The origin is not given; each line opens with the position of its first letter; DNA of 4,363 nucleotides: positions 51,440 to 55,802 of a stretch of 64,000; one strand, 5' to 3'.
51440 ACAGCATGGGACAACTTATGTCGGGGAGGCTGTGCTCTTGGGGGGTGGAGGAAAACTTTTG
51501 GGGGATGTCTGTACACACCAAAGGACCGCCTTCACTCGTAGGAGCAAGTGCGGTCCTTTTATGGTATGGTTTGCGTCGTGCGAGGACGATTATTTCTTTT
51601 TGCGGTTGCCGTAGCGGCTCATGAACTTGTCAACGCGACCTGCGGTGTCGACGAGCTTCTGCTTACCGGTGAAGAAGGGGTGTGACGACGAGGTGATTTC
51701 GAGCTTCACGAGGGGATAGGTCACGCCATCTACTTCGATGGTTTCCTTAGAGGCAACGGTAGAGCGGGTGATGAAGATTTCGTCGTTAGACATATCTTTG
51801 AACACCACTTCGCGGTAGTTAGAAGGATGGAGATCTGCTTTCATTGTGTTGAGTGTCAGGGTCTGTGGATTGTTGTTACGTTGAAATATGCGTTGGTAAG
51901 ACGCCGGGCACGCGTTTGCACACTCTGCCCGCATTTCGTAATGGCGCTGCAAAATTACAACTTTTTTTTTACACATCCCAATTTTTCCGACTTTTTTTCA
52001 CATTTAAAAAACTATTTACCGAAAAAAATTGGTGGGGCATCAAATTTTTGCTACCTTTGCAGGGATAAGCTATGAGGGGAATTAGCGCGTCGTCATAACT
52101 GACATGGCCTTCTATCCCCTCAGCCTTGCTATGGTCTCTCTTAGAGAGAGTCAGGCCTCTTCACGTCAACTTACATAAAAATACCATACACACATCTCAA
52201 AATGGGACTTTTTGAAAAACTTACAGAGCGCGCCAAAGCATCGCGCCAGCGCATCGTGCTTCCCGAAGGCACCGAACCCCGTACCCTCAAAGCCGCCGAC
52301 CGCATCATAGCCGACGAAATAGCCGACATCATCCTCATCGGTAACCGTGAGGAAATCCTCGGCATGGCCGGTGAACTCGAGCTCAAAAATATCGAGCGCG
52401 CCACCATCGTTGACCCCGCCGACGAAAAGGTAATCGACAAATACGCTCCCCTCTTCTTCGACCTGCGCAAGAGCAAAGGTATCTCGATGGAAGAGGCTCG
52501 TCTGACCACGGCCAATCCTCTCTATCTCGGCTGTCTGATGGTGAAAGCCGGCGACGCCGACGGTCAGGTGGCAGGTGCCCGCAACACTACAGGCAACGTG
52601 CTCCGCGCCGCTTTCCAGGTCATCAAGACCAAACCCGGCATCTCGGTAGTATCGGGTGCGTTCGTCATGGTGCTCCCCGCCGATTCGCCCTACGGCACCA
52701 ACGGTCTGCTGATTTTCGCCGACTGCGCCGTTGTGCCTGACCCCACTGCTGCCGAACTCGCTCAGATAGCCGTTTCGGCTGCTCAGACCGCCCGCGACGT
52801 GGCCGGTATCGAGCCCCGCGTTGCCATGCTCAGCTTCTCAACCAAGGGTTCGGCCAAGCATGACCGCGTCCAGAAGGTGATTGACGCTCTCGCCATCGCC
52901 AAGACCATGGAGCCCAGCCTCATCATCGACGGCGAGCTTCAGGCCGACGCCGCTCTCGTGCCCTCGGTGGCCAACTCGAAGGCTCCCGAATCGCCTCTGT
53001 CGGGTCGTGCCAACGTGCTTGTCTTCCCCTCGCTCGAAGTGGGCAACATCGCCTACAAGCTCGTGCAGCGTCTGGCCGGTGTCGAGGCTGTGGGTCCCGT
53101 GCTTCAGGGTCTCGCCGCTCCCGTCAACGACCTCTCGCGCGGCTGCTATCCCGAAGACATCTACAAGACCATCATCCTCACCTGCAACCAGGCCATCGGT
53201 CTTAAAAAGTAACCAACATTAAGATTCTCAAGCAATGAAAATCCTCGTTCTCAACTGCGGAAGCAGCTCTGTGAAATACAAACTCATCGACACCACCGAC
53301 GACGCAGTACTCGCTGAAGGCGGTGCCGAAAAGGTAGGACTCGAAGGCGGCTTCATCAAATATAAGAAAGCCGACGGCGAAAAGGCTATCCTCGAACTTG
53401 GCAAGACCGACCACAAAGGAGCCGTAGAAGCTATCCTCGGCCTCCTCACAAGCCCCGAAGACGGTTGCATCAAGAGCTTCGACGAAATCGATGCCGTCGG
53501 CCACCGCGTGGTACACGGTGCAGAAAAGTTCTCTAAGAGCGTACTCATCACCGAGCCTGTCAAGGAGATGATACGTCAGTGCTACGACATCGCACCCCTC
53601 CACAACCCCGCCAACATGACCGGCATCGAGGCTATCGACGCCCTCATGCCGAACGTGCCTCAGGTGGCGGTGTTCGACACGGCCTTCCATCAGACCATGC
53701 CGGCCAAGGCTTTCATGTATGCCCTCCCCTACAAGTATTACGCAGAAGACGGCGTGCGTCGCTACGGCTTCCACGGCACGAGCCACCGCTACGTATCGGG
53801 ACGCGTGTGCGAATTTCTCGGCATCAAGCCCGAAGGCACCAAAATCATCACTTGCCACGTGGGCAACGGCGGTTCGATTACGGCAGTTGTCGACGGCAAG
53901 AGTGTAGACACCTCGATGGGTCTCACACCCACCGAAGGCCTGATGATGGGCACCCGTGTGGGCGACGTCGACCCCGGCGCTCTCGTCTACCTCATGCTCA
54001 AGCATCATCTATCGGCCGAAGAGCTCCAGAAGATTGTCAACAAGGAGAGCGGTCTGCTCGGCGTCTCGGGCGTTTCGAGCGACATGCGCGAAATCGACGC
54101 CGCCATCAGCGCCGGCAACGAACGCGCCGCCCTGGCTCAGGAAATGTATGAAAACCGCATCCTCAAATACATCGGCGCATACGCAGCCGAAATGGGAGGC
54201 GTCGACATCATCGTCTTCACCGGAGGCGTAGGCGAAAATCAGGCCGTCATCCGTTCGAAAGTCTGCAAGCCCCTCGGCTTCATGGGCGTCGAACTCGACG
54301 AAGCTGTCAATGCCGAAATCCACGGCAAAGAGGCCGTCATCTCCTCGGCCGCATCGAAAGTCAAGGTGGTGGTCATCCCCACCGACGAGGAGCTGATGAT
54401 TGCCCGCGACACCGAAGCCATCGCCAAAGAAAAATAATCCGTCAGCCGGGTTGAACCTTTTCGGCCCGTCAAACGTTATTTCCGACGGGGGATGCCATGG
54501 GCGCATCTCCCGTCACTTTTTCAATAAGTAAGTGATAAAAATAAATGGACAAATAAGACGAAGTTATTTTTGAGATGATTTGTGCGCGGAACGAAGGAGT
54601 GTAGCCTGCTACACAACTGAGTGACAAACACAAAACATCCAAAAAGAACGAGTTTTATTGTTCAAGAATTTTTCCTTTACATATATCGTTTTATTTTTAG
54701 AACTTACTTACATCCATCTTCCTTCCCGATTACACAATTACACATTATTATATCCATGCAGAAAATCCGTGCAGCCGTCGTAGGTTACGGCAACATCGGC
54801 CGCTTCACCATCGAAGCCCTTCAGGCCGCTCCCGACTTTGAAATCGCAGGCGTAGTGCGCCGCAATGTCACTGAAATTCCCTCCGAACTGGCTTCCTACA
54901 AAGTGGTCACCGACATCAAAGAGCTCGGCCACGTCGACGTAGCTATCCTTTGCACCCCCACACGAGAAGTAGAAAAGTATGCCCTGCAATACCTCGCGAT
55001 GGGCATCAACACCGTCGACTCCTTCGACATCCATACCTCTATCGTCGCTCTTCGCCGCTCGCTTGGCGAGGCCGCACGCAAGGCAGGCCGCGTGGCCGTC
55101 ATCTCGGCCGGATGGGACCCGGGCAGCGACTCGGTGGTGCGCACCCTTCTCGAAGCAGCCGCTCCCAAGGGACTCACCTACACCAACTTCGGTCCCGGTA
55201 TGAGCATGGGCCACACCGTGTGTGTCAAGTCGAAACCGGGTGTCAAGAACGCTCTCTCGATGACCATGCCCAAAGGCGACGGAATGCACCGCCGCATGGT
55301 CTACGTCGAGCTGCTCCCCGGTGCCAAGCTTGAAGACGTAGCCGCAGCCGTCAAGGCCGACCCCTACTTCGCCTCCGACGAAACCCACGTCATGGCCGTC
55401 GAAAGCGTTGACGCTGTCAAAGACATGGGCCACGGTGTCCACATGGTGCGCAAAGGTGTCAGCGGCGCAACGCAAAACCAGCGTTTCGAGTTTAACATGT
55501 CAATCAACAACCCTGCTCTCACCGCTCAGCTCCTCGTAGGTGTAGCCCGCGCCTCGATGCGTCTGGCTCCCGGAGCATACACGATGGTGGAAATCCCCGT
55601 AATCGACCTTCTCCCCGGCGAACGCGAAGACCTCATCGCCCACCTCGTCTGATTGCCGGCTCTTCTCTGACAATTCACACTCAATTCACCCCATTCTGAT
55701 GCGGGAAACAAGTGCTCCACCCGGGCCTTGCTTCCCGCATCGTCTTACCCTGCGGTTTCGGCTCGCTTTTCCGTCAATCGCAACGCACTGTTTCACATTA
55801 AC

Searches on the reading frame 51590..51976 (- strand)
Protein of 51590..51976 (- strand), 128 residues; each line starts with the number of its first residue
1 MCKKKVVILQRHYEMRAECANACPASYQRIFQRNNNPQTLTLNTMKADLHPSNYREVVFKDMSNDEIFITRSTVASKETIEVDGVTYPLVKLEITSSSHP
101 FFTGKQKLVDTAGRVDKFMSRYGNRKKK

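Call 75: find_encoding_contigs(protein=window:51590-51976:-, flank=10000, max_places=10)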
Protein window:51590-51976:- (128 aa): 18 contigs read that carry it; 10 places shown.
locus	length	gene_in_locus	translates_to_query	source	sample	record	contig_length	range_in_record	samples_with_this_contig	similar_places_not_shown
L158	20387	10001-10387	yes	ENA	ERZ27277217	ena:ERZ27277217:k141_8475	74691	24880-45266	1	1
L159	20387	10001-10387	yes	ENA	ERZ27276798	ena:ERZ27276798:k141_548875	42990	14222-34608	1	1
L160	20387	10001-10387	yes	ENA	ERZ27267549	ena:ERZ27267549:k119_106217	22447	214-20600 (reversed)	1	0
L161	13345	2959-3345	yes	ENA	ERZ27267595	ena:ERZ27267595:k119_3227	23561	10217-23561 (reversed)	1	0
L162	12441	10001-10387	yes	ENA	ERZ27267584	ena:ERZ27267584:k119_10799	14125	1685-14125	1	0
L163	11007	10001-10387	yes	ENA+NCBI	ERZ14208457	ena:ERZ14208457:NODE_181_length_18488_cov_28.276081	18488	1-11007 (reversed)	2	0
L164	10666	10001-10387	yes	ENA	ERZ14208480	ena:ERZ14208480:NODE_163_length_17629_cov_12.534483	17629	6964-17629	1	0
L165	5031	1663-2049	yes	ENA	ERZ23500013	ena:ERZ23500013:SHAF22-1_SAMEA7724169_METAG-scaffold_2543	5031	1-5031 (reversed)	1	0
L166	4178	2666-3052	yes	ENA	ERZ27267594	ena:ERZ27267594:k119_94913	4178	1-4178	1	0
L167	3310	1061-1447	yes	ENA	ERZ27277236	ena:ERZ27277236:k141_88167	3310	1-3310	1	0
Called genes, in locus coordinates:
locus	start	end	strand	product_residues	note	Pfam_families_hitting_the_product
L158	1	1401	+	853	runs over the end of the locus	PF13620:CarboxypepD_reg, PF13715:CarbopepD_reg_2, PF18939:DUF5686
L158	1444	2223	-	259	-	PF03629:SASA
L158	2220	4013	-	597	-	PF18370:RGI_lyase, PF13517:FG-GAP_3 (faint), PF21348:RGL11_C, PF01839:FG-GAP (faint)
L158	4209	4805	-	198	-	-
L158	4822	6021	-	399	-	PF13175:AAA_15, PF13304:AAA_21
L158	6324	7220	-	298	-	PF01408:GFO_IDH_MocA, PF03447:NAD_binding_3 (weak), PF16654:DAPDH_C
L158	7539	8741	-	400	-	PF00871:Acetate_kinase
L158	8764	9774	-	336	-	PF01515:PTA_PTB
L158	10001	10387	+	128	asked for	PF01197:Ribosomal_L31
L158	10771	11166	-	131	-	-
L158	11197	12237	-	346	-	PF28590:Lipid_A_deac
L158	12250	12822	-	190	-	PF14378:PAP2_3 (weak), PF01569:PAP2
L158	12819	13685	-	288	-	PF20434:BD-FAE (faint), PF00561:Abhydrolase_1 (faint), PF00326:Peptidase_S9 (weak), PF12146:Hydrolase_4 (faint)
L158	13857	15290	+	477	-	PF06965:Na_H_antiport_1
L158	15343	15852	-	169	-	PF13505:OMP_b-brl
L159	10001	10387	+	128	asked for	PF01197:Ribosomal_L31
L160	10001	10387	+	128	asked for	PF01197:Ribosomal_L31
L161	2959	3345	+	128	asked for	PF01197:Ribosomal_L31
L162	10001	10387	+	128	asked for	PF01197:Ribosomal_L31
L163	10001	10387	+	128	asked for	PF01197:Ribosomal_L31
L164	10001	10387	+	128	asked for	PF01197:Ribosomal_L31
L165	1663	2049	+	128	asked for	PF01197:Ribosomal_L31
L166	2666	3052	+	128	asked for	PF01197:Ribosomal_L31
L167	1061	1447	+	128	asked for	PF01197:Ribosomal_L31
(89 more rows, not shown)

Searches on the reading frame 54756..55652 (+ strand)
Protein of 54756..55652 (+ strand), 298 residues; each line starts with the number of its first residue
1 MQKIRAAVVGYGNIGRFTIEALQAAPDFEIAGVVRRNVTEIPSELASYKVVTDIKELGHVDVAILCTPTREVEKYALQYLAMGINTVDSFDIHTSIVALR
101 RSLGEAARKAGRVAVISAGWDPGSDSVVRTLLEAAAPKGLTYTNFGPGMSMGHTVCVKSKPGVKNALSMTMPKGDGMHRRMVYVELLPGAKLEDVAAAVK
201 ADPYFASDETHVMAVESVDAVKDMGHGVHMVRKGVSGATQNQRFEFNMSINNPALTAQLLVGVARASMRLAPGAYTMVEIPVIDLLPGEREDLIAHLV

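Call 26: find_encoding_contigs(protein=window:54756-55652:+, flank=3000, max_places=10)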
Protein window:54756-55652:+ (298 aa): 4 contigs read that carry it; 4 places shown.
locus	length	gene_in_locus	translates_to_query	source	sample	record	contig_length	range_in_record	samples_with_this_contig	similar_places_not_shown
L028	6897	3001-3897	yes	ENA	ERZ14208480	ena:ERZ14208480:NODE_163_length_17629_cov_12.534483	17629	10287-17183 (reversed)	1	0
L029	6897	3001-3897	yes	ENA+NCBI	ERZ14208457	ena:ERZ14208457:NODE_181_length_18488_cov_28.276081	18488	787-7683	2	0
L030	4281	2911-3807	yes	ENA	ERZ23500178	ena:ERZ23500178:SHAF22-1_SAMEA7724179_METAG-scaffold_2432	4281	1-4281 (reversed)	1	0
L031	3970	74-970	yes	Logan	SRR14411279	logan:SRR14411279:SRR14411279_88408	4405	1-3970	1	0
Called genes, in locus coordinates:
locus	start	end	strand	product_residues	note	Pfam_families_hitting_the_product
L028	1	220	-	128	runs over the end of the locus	PF01197:Ribosomal_L31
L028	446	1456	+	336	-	PF01515:PTA_PTB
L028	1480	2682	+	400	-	PF00871:Acetate_kinase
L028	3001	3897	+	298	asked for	PF01408:GFO_IDH_MocA, PF03447:NAD_binding_3 (weak), PF16654:DAPDH_C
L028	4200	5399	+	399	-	PF13175:AAA_15, PF13304:AAA_21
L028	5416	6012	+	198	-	-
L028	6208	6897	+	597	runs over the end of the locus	PF18370:RGI_lyase, PF13517:FG-GAP_3 (faint), PF21348:RGL11_C, PF01839:FG-GAP (faint)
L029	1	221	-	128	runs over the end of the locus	PF01197:Ribosomal_L31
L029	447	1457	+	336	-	PF01515:PTA_PTB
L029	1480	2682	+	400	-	PF00871:Acetate_kinase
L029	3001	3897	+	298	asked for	PF01408:GFO_IDH_MocA, PF03447:NAD_binding_3 (weak), PF16654:DAPDH_C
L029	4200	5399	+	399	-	PF13175:AAA_15, PF13304:AAA_21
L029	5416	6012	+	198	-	-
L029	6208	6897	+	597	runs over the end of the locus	PF18370:RGI_lyase, PF13517:FG-GAP_3 (faint), PF21348:RGL11_C, PF01839:FG-GAP (faint)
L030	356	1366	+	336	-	PF01515:PTA_PTB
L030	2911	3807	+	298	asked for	PF01408:GFO_IDH_MocA, PF03447:NAD_binding_3 (weak), PF16654:DAPDH_C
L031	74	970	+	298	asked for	PF01408:GFO_IDH_MocA, PF03447:NAD_binding_3 (weak), PF16654:DAPDH_C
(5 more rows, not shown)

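Call 28: find_homologous_proteins(query=window:54756-55652:+, max_evalue=1e-80)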
Query window:54756-55652:+ (298 aa): 7997 proteins with E <= 1e-80 among 8000 candidates; the best 120 are listed.
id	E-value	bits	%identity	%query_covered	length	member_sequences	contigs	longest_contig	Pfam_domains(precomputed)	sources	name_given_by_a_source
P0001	4.6e-178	608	93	100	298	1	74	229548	PF01408.29,PF16654.11,PF03447.23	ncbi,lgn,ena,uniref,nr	ncbi:diaminopimelate dehydrogenase [uncultured Duncaniella sp.]|uniref:diaminopimelate dehydrogenase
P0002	1.1e-177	607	92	100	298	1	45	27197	PF01408.29,PF16654.11,PF03447.23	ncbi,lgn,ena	-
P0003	2.2e-177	606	92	100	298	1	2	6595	PF01408.29,PF16654.11,PF03447.23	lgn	-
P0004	2.7e-177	606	92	100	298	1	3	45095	PF01408.29,PF16654.11,PF03447.23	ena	-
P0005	8.2e-177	604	92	100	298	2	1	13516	PF01408.29,PF16654.11,PF03447.23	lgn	-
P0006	8.2e-177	604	92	100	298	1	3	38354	PF01408.29,PF16654.11,PF03447.23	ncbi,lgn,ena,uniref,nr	ncbi:MAG: diaminopimelate dehydrogenase [Duncaniella sp.]|uniref:diaminopimelate dehydrogenase n=1 T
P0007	2.1e-176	603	92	100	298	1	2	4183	PF01408.29,PF16654.11,PF03447.23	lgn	-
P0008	2.7e-176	603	92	100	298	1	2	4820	PF01408.29,PF16654.11,PF03447.23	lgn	-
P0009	3.7e-176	602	91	100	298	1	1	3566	PF01408.29,PF16654.11,PF03447.23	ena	-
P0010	3.7e-176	602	92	100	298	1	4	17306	PF01408.29,PF16654.11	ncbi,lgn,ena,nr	ncbi:MAG: diaminopimelate dehydrogenase [Duncaniella sp.]|nr:diaminopimelate dehydrogenase [Duncanie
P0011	4.0e-176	602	92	100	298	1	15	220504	PF01408.29,PF16654.11,PF03447.23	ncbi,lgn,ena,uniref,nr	ncbi:MAG: diaminopimelate dehydrogenase [Duncaniella sp.]|uniref:diaminopimelate dehydrogenase n=1 T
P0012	4.8e-176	602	92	100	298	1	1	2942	PF01408.29,PF16654.11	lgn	-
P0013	4.9e-176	602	92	100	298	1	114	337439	PF01408.29,PF16654.11,PF03447.23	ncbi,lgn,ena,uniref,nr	ncbi:diaminopimelate dehydrogenase [uncultured Duncaniella sp.]|uniref:diaminopimelate dehydrogenase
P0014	5.1e-176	602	92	100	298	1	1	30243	PF01408.29,PF16654.11,PF03447.23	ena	-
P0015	5.7e-176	602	92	100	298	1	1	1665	PF01408.29,PF16654.11,PF03447.23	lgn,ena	-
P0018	9.7e-176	601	92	100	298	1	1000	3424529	PF01408.29,PF16654.11,PF03447.23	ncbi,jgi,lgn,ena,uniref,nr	ncbi:diaminopimelate dehydrogenase [Muribaculaceae bacterium Isolate-039 (Harlan)]|jgi:diaminopimela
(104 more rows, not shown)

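Call 29: find_encoding_contigs(protein=P0001, flank=2500, max_places=4)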
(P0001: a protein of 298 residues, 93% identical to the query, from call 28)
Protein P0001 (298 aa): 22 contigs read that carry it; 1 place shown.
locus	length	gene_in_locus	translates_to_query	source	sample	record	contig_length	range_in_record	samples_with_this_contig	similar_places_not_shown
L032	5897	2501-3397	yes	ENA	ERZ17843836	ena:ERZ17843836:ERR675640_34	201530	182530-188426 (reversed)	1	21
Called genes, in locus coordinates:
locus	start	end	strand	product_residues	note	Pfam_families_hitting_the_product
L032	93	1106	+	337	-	PF01515:PTA_PTB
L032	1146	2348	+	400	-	PF00871:Acetate_kinase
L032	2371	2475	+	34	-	-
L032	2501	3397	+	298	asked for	PF01408:GFO_IDH_MocA (weak), PF03447:NAD_binding_3 (weak), PF16654:DAPDH_C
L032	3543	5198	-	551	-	PF13306:LRR_5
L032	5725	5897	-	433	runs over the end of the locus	PF01210:NAD_Gly3P_dh_N (weak), PF02737:3HCDH_N (weak), PF03721:UDPG_MGDP_dh_N, PF00984:UDPG_MGDP_dh, PF03720:UDPG_MGDP_dh_C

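Call 30: find_encoding_contigs(protein=P0018, flank=2500, max_places=3)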
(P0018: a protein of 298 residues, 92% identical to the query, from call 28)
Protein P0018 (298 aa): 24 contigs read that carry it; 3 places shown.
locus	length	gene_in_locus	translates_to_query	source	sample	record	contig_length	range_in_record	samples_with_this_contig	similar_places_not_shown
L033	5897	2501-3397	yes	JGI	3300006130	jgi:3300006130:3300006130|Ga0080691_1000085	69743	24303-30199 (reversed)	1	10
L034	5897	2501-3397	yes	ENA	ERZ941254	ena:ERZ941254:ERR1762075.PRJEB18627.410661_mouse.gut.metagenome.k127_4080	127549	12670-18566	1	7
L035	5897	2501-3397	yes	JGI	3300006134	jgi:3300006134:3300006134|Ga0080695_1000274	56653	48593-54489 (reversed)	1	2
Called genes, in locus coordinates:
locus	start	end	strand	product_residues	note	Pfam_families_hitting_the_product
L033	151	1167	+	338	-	PF01515:PTA_PTB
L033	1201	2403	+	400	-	PF00871:Acetate_kinase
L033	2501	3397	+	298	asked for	PF01408:GFO_IDH_MocA (weak), PF03447:NAD_binding_3 (weak), PF16654:DAPDH_C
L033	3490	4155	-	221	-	PF16011:CBM9_2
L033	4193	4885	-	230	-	PF01810:LysE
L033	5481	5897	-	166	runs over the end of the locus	PF01263:Aldose_epim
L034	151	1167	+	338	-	PF01515:PTA_PTB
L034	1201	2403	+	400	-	PF00871:Acetate_kinase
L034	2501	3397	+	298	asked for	PF01408:GFO_IDH_MocA (weak), PF03447:NAD_binding_3 (weak), PF16654:DAPDH_C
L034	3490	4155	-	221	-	PF16011:CBM9_2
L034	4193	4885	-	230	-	PF01810:LysE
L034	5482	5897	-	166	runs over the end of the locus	PF01263:Aldose_epim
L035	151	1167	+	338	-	PF01515:PTA_PTB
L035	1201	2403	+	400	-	PF00871:Acetate_kinase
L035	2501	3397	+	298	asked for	PF01408:GFO_IDH_MocA (weak), PF03447:NAD_binding_3 (weak), PF16654:DAPDH_C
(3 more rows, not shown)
